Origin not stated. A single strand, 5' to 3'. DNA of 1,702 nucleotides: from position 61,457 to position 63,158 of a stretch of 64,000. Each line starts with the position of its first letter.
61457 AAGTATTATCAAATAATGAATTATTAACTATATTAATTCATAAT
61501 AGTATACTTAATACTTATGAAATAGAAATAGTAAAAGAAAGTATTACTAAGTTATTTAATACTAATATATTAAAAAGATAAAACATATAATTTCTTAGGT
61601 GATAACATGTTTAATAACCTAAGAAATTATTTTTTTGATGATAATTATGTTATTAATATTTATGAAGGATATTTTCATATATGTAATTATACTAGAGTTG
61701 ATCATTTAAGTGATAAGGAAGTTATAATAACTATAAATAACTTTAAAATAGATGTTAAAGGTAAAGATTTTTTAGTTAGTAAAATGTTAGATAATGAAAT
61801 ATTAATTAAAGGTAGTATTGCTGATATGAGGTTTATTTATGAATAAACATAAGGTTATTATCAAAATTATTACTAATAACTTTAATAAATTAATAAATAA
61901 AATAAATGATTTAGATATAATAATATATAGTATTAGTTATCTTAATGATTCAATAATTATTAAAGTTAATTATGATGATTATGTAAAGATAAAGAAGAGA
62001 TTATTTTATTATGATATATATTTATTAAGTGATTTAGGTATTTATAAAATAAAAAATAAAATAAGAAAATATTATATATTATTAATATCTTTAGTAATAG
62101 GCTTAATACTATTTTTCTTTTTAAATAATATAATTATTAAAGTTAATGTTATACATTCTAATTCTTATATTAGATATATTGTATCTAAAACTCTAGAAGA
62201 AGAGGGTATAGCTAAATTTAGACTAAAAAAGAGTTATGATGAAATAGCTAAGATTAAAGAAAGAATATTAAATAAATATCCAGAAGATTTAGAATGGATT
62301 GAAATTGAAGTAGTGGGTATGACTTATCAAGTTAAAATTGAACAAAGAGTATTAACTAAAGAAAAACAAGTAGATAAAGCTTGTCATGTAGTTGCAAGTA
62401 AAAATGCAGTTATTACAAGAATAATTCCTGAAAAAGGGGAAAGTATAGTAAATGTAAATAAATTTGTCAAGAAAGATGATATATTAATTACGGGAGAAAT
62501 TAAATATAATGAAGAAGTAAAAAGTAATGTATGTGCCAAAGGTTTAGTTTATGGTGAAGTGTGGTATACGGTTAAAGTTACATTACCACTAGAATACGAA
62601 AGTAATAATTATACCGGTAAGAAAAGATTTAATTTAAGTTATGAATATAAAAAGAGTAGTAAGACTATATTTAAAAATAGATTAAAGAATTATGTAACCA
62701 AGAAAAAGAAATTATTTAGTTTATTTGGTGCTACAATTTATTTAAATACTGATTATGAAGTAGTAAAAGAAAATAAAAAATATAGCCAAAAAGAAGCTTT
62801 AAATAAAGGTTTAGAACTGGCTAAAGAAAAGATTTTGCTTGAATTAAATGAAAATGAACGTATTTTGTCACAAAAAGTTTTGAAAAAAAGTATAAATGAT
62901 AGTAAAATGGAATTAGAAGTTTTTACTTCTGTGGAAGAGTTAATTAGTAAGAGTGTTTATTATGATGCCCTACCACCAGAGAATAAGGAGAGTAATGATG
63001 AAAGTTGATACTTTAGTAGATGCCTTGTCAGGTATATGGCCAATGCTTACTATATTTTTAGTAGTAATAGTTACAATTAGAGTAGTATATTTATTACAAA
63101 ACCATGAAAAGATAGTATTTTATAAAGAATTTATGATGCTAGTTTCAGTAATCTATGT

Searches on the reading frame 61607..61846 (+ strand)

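Call 19: search_protein_families(library=pfam, proteins=[window:61607-61846:+], max_evalue=0.01)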
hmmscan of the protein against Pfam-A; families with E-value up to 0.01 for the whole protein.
window:61607-61846:+ (79 aa): 1 family
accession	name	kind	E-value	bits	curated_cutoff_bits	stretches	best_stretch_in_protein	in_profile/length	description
PF07873.16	YabP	-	2.9e-09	37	27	1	24-76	12-64/64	YabP family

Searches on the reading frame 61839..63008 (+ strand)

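Call 19: search_protein_families(library=pfam, proteins=[window:61839-63008:+], max_evalue=0.01)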
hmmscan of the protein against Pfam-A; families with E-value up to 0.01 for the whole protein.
window:61839-63008:+ (389 aa): 2 families
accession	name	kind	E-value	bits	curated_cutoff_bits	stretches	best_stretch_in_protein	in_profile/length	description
PF06898.16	YqfD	-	6.1e-60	203.5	25.2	1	5-369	6-379/379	Putative stage IV sporulation protein YqfD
PF00438.25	S-AdoMet_synt_N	-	0.0071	17.3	33.1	0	179-238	15-72/99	S-adenosylmethionine synthetase, N-terminal domain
